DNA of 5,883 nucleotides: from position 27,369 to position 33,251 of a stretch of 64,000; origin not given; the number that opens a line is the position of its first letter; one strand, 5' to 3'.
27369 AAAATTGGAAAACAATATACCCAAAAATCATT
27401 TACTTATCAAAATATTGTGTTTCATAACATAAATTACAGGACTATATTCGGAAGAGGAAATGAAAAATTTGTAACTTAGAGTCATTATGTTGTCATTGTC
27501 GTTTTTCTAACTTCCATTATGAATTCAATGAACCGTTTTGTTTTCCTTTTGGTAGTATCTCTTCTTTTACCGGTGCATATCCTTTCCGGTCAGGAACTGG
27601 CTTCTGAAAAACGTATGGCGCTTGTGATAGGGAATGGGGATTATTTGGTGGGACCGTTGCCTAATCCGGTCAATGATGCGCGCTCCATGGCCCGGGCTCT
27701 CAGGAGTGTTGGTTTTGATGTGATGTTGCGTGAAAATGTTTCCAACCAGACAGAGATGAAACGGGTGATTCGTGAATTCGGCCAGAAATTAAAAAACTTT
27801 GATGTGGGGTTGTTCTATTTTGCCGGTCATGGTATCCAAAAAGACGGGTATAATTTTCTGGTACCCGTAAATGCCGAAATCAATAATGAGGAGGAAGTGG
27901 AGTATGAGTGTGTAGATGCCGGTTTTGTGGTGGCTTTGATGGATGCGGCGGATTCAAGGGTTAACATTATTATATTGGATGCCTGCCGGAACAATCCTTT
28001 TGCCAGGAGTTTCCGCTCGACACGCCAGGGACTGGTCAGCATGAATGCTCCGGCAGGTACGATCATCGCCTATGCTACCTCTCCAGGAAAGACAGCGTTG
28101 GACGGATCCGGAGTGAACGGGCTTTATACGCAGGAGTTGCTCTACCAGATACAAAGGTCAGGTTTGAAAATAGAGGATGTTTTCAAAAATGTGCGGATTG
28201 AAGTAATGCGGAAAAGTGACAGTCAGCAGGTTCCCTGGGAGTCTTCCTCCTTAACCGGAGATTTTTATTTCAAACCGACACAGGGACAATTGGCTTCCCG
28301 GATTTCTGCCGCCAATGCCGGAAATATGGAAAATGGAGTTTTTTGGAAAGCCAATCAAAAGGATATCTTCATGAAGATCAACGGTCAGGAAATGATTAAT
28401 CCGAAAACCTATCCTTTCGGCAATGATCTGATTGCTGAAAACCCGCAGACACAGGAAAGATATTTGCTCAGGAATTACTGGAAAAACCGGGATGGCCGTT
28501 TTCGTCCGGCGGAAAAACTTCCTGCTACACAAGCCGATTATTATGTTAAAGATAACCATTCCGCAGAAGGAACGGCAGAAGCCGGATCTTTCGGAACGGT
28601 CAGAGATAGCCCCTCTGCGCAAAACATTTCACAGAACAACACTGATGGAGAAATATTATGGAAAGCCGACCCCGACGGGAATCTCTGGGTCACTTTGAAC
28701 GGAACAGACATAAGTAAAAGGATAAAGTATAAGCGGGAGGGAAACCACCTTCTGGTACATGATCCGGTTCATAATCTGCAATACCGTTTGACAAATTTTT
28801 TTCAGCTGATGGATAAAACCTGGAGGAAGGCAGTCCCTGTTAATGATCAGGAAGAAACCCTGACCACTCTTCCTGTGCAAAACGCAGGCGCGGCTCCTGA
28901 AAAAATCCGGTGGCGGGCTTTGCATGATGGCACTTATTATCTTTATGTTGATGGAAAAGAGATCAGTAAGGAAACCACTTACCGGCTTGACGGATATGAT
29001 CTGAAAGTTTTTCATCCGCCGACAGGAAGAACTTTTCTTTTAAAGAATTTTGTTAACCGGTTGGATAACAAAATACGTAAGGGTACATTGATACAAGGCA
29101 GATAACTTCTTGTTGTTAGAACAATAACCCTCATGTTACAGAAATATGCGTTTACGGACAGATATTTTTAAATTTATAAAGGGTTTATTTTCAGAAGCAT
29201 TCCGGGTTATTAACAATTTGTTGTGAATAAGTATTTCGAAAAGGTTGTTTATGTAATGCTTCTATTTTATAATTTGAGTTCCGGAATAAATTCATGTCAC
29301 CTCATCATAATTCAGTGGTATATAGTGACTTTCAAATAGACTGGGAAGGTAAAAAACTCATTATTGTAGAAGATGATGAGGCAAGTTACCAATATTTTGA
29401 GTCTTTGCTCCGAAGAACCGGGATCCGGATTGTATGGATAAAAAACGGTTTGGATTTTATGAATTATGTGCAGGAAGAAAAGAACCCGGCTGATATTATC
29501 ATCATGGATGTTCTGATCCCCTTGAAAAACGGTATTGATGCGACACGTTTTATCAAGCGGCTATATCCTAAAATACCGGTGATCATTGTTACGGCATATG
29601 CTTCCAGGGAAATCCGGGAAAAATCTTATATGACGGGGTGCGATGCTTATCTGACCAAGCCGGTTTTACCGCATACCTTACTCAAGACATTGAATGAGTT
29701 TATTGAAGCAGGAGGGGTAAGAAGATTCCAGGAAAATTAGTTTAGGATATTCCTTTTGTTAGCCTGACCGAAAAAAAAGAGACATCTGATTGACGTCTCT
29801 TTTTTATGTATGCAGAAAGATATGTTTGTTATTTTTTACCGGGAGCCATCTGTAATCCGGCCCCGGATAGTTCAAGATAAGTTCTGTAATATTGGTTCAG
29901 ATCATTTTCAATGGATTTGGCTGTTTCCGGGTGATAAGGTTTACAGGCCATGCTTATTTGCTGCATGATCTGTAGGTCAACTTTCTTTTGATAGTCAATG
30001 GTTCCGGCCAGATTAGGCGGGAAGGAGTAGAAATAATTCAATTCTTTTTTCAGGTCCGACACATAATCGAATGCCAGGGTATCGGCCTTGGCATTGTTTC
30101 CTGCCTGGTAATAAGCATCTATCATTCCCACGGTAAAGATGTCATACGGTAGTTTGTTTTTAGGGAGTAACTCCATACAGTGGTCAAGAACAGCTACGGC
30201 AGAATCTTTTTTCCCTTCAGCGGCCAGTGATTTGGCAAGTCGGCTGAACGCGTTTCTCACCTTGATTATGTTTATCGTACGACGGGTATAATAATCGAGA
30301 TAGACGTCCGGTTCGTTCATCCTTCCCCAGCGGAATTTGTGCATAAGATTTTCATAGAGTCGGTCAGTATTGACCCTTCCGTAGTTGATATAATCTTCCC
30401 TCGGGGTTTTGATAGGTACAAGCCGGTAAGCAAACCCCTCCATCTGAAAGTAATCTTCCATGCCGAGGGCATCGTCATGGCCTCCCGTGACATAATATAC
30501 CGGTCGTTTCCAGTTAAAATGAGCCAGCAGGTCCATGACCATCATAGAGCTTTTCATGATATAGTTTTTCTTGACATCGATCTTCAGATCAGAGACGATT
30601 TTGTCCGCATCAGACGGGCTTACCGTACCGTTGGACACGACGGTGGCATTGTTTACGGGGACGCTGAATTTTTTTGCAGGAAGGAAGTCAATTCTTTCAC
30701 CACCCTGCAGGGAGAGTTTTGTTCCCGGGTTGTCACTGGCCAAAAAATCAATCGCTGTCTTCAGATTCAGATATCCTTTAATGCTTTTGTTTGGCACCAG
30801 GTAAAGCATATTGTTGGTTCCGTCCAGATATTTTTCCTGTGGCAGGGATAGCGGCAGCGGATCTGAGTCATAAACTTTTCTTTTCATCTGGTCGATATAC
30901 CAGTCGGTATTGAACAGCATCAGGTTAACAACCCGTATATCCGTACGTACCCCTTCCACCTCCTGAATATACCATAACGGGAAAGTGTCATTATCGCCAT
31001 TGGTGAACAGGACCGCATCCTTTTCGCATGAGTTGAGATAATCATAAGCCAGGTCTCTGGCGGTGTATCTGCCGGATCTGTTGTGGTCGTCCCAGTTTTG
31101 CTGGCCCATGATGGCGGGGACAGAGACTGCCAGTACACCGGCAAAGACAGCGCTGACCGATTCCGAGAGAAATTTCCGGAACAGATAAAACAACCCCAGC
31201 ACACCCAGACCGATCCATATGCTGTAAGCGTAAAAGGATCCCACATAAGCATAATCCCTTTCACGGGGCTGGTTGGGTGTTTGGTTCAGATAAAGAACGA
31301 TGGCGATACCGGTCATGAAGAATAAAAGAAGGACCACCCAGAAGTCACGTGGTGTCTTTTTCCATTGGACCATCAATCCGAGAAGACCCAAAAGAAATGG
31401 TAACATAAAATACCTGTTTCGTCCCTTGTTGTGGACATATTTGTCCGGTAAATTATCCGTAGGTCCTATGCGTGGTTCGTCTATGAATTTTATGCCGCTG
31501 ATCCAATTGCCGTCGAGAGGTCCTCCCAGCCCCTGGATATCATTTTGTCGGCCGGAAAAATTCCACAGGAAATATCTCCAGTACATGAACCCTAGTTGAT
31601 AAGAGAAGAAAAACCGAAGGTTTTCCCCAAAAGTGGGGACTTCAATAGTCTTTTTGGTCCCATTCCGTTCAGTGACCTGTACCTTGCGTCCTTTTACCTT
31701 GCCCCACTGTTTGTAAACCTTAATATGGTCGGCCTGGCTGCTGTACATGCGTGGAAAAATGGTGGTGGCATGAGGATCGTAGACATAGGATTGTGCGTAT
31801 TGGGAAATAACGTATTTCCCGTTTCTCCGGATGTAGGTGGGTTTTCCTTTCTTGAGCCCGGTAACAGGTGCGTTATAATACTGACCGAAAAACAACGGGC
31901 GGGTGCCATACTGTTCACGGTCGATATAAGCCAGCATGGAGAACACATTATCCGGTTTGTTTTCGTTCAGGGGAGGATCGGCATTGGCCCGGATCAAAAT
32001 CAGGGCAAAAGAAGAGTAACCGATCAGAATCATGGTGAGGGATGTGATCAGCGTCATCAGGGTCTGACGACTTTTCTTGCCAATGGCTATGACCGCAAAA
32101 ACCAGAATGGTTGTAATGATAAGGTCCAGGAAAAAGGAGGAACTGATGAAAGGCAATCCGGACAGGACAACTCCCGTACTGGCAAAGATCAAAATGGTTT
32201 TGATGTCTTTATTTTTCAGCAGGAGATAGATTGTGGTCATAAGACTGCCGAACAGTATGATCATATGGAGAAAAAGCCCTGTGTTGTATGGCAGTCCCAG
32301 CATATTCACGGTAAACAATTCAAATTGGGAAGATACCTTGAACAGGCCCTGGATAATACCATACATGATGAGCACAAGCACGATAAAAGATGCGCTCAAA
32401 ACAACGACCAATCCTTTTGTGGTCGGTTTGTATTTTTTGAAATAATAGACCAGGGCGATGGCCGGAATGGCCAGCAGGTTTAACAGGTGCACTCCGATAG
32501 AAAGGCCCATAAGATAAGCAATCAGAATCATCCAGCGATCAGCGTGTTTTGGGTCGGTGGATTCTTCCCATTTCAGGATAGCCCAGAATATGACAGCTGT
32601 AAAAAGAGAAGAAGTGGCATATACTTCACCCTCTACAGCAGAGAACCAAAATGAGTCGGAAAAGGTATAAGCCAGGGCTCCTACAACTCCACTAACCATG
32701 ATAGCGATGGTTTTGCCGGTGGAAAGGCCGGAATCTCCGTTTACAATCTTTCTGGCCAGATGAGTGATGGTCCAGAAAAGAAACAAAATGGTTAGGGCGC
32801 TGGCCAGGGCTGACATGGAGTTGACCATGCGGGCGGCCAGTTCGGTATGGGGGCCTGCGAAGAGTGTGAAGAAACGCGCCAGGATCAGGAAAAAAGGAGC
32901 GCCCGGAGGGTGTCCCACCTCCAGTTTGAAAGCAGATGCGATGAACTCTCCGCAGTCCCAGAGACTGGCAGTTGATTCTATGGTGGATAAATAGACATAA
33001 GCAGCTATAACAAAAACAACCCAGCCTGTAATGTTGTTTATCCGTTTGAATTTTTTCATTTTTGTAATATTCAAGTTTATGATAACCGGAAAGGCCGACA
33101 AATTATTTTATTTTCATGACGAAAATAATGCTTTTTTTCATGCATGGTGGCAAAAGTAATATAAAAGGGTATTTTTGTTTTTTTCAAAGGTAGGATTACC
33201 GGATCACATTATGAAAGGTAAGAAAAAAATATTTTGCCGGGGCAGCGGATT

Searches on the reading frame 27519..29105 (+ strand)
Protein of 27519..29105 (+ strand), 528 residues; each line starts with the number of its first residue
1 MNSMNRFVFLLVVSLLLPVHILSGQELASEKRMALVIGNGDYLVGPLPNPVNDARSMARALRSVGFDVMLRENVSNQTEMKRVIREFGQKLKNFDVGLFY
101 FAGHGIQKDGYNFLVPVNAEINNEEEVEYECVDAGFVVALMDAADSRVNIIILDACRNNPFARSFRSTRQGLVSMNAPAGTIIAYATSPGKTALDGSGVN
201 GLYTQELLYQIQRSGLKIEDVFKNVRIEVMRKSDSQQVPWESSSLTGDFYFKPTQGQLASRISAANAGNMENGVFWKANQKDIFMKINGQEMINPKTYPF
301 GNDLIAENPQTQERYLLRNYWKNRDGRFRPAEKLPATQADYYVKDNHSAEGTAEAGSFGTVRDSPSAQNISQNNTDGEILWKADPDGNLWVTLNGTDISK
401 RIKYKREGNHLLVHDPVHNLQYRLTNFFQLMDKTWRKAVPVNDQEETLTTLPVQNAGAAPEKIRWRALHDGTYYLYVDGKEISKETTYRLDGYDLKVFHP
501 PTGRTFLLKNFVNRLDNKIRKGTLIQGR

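Call 61: search_protein_families(library=pfam, proteins=[window:27519-29105:+], max_evalue=0.00001)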
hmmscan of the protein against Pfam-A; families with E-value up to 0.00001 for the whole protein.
window:27519-29105:+ (528 aa): 1 family
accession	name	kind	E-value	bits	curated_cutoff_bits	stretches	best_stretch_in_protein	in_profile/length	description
PF00656.27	Peptidase_C14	-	9.5e-39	133.9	21.4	1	31-250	1-233/233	Caspase domain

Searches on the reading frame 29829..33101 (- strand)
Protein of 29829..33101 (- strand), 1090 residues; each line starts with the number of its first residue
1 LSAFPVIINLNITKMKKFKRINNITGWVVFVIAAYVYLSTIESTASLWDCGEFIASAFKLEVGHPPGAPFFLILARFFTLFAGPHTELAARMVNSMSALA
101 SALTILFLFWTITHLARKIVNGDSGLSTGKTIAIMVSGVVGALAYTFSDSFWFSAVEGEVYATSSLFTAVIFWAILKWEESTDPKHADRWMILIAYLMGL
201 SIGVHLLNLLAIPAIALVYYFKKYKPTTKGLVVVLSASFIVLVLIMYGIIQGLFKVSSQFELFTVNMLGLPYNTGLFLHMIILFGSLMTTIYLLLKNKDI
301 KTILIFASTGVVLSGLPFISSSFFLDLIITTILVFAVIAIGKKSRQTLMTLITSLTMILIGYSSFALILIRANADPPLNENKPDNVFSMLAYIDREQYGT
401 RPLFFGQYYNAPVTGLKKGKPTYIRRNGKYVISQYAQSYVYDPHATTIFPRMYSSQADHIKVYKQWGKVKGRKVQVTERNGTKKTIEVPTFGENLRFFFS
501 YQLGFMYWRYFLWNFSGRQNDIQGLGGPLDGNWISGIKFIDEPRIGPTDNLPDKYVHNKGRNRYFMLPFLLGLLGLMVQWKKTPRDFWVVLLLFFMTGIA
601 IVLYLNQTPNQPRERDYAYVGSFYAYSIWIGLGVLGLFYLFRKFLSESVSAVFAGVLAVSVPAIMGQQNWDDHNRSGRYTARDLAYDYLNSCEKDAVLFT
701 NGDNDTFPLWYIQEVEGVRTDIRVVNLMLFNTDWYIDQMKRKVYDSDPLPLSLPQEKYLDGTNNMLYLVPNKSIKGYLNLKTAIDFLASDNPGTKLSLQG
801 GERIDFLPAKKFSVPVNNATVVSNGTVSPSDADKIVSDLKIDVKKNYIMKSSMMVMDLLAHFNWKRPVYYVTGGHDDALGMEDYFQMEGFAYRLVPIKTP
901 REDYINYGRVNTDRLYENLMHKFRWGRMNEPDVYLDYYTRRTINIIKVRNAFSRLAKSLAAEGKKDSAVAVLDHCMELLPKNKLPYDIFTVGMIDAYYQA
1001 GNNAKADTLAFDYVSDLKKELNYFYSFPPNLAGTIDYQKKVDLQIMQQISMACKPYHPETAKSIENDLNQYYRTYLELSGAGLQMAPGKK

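Call 61: search_protein_families(library=pfam, proteins=[window:29829-33101:-], max_evalue=0.00001)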
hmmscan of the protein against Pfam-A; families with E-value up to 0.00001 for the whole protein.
window:29829-33101:- (1090 aa): 1 family
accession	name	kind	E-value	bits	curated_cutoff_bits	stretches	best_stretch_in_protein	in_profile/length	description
PF11028.14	TMEM260-like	-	1.6e-77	259.8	24.2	1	49-227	1-178/179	Protein O-mannosyl-transferase TMEM260-like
